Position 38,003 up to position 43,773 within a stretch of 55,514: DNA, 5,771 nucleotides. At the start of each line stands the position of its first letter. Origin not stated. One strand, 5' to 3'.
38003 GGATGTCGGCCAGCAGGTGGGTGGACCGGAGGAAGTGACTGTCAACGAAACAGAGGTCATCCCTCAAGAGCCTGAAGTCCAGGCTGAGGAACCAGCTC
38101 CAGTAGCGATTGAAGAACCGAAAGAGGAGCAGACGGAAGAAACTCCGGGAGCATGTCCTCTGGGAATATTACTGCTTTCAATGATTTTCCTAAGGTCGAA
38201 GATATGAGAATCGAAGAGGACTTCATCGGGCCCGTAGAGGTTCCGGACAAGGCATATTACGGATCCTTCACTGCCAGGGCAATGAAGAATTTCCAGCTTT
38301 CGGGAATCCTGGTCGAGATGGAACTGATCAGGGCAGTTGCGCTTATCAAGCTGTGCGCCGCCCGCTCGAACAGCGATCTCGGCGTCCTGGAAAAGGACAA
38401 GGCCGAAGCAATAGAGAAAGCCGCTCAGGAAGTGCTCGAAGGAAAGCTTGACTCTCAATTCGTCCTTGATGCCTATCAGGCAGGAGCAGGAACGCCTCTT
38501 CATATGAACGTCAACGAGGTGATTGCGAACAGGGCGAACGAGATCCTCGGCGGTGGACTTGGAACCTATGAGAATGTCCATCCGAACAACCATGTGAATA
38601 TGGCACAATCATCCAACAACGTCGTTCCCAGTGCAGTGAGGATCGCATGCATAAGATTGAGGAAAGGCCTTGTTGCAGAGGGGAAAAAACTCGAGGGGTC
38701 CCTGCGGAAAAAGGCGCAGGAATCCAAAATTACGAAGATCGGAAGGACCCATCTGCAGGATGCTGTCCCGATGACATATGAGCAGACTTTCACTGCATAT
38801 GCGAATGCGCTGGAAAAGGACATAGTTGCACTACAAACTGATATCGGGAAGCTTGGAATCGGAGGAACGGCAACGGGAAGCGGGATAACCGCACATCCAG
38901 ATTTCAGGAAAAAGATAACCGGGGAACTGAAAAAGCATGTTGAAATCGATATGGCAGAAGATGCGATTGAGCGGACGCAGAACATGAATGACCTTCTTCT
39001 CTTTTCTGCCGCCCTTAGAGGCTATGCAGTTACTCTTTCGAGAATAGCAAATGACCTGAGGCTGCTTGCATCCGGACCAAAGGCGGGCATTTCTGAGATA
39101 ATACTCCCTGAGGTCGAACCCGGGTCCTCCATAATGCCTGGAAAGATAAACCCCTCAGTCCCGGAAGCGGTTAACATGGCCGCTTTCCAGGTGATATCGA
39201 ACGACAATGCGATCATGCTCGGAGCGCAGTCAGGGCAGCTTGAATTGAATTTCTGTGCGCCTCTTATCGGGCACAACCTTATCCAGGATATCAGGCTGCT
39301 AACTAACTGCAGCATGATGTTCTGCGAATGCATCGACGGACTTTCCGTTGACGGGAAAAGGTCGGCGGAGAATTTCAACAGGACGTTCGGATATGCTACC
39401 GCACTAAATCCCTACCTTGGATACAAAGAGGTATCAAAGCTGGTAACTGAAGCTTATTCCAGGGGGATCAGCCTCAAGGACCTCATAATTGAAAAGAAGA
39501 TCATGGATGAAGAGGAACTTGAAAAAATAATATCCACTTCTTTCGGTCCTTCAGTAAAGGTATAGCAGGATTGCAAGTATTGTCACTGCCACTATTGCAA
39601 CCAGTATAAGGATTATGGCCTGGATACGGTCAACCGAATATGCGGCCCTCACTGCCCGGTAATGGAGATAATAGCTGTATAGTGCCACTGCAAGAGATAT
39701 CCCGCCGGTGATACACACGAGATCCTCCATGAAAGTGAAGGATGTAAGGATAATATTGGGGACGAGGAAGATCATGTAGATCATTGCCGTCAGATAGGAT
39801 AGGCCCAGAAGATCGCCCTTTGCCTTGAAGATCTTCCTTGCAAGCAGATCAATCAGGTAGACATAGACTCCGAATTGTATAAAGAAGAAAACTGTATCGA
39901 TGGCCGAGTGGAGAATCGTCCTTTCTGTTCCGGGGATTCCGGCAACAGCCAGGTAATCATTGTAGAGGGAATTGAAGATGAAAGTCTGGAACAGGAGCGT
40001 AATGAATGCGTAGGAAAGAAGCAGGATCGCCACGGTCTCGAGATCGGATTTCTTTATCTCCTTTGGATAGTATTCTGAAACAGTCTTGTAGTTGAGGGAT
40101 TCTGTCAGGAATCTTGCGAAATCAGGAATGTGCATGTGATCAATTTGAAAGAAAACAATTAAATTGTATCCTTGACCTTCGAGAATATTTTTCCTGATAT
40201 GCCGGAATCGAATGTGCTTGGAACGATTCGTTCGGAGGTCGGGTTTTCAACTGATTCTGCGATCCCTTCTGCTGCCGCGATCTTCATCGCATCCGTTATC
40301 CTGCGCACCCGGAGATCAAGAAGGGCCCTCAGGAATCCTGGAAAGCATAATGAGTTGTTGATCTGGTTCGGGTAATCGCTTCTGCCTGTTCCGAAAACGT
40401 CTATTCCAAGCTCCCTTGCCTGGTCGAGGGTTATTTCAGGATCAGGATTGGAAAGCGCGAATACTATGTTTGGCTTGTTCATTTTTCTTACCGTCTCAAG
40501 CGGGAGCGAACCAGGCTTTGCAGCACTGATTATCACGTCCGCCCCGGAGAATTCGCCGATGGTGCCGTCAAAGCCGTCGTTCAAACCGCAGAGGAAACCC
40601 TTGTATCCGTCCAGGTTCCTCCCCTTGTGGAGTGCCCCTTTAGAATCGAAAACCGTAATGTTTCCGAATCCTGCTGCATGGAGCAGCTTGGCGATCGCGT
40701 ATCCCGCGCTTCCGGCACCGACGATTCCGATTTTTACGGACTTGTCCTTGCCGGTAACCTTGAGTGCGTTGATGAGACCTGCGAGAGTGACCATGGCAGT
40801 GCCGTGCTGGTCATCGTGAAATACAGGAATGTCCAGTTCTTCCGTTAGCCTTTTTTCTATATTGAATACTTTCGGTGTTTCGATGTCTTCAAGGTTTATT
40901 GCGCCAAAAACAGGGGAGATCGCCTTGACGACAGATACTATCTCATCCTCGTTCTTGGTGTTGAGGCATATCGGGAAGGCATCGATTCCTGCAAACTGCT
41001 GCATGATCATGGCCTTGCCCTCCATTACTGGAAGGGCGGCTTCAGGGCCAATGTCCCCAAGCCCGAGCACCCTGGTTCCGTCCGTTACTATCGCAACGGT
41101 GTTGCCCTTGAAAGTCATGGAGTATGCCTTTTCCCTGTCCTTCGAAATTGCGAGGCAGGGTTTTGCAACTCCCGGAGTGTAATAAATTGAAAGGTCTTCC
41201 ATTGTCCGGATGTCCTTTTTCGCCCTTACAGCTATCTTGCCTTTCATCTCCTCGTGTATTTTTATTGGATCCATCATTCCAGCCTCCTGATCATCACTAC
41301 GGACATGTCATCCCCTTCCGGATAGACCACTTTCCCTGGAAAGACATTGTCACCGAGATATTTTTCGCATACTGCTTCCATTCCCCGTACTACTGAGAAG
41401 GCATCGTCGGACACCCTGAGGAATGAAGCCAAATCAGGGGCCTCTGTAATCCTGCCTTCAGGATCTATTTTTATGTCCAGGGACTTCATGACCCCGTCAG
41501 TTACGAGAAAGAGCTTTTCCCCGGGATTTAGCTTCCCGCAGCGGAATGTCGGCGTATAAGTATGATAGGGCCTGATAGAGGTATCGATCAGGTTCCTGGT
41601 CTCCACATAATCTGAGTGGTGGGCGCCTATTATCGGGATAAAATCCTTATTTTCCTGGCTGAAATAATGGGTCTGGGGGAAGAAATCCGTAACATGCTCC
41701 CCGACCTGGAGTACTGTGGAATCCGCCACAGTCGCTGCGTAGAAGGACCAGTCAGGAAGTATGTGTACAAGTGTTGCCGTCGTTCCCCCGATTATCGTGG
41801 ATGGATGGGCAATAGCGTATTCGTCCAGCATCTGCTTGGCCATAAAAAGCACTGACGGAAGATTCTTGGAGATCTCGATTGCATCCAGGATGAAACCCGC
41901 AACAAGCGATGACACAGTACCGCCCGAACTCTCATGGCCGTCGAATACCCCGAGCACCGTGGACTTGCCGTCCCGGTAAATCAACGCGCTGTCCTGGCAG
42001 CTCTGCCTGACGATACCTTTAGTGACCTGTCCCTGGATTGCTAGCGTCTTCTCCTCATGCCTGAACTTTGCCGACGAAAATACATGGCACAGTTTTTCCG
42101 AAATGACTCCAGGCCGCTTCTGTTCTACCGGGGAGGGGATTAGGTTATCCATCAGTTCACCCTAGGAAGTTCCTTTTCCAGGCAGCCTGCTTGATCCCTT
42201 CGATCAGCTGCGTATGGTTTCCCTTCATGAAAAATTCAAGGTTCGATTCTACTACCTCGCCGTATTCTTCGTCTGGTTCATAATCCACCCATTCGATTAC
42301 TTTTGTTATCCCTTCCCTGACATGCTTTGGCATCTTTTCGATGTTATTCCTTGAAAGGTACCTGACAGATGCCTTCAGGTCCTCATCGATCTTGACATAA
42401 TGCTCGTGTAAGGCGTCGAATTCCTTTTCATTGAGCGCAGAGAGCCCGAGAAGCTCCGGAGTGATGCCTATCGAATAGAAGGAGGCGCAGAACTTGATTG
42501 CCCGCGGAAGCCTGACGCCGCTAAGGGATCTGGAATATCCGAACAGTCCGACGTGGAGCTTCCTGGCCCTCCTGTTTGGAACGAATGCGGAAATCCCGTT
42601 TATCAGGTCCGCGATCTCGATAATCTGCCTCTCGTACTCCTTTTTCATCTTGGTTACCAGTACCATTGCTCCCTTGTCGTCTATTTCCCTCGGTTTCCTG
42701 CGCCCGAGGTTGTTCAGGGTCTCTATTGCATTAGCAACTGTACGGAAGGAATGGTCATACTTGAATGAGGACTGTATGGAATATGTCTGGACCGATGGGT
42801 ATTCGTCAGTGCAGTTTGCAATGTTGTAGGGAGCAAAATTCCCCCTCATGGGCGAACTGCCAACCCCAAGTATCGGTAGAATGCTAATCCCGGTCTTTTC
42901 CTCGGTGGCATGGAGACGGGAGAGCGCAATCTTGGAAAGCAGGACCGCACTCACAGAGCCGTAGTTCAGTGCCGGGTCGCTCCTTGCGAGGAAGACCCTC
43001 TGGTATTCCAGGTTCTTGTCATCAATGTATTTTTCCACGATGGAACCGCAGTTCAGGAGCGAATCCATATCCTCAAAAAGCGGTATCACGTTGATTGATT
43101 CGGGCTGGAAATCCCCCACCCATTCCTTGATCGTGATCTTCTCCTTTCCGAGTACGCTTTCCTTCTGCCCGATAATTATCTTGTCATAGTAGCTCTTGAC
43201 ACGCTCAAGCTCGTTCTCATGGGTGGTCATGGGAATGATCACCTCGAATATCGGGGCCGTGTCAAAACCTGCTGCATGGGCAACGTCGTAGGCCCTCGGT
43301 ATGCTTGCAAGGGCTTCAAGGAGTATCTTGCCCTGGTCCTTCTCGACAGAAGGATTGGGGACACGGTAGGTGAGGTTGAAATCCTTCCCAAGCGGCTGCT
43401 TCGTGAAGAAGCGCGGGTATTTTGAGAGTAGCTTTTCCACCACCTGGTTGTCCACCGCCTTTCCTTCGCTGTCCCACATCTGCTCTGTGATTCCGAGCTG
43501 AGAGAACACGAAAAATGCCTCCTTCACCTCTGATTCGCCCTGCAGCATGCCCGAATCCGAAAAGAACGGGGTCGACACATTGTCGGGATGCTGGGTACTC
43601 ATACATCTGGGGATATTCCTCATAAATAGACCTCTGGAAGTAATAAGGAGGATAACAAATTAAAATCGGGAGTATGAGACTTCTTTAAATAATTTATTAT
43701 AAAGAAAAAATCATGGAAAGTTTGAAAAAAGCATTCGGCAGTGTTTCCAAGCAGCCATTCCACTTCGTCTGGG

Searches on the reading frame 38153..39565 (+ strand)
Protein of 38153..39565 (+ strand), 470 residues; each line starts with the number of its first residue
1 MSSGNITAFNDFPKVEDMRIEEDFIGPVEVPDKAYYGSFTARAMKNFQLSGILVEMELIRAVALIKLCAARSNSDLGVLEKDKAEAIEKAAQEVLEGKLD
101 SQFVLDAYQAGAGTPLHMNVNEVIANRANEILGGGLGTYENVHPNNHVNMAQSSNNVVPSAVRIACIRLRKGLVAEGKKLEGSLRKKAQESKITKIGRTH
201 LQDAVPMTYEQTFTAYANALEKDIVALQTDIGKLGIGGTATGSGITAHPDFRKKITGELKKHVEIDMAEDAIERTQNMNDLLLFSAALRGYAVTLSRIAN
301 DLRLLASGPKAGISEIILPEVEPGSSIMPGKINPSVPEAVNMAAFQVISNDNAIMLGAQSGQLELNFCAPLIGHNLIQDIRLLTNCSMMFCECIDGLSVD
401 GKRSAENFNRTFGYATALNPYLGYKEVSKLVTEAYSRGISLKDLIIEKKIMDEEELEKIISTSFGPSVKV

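Call 63: search_protein_families(library=pfam, proteins=[window:38153-39565:+], max_evalue=0.001)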
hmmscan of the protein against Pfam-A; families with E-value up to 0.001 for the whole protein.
window:38153-39565:+ (470 aa): 2 families
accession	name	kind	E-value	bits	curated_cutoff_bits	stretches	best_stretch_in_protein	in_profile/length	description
PF00206.25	Lyase_1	-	9.7e-75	252.3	27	1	27-348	2-311/312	Lyase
PF10415.14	FumaraseC_C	-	1.4e-13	51.5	32.5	1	415-461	2-48/54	Fumarase C C-terminus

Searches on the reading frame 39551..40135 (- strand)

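Call 63: search_protein_families(library=pfam, proteins=[window:39551-40135:-], max_evalue=0.001)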
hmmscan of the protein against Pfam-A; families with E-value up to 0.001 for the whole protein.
window:39551-40135:- (194 aa): 1 family
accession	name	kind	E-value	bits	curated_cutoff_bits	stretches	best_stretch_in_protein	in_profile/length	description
PF04893.22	Yip1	-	2.6e-07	31.1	28.6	1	35-190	24-171/173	Yip1 domain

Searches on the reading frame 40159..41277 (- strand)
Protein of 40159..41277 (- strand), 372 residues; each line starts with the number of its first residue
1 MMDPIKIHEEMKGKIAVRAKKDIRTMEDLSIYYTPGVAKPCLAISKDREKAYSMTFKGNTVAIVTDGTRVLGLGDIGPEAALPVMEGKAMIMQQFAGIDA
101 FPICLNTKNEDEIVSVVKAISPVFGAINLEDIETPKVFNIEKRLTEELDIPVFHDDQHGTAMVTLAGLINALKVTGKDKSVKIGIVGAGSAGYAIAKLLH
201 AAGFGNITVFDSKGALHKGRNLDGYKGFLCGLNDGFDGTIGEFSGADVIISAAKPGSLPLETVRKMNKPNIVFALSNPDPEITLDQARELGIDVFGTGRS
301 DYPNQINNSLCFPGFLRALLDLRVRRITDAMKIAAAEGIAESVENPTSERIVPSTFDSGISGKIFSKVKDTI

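Call 63: search_protein_families(library=pfam, proteins=[window:40159-41277:-], max_evalue=0.001)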
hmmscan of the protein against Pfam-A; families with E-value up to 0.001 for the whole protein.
window:40159-41277:- (372 aa): 3 families
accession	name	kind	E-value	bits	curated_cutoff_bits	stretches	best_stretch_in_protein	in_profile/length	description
PF00390.24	malic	-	3.1e-29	102.5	23.1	1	14-144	3-181/182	Malic enzyme, N-terminal domain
PF03949.21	Malic_M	-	6e-16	58.9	23.5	2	298-353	180-237/258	Malic enzyme, NAD binding domain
PF00899.27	ThiF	-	1.6e-05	24.6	28.1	1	179-211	19-51/238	ThiF family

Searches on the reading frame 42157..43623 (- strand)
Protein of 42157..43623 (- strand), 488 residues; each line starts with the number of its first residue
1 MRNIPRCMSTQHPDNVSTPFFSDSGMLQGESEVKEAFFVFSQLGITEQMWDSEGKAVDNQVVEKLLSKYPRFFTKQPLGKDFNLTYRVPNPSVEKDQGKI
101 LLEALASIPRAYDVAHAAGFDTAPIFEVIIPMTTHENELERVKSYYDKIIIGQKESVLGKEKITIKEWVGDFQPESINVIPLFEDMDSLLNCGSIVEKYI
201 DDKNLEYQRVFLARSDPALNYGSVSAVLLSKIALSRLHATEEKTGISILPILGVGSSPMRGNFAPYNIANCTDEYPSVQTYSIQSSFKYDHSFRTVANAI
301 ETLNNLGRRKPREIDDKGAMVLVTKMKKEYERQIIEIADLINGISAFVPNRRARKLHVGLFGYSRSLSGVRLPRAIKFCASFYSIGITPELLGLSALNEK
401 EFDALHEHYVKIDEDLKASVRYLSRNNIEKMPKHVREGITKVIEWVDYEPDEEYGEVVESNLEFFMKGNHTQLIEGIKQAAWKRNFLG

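Call 64: search_protein_families(library=pfam, proteins=[window:42157-43623:-], max_evalue=0.0001)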
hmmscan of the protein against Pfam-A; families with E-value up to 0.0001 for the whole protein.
window:42157-43623:- (488 aa): 1 family
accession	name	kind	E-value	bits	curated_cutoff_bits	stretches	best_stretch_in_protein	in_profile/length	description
PF14010.12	PEPcase_2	-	2.1e-174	581.1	25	1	4-488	1-493/493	Phosphoenolpyruvate carboxylase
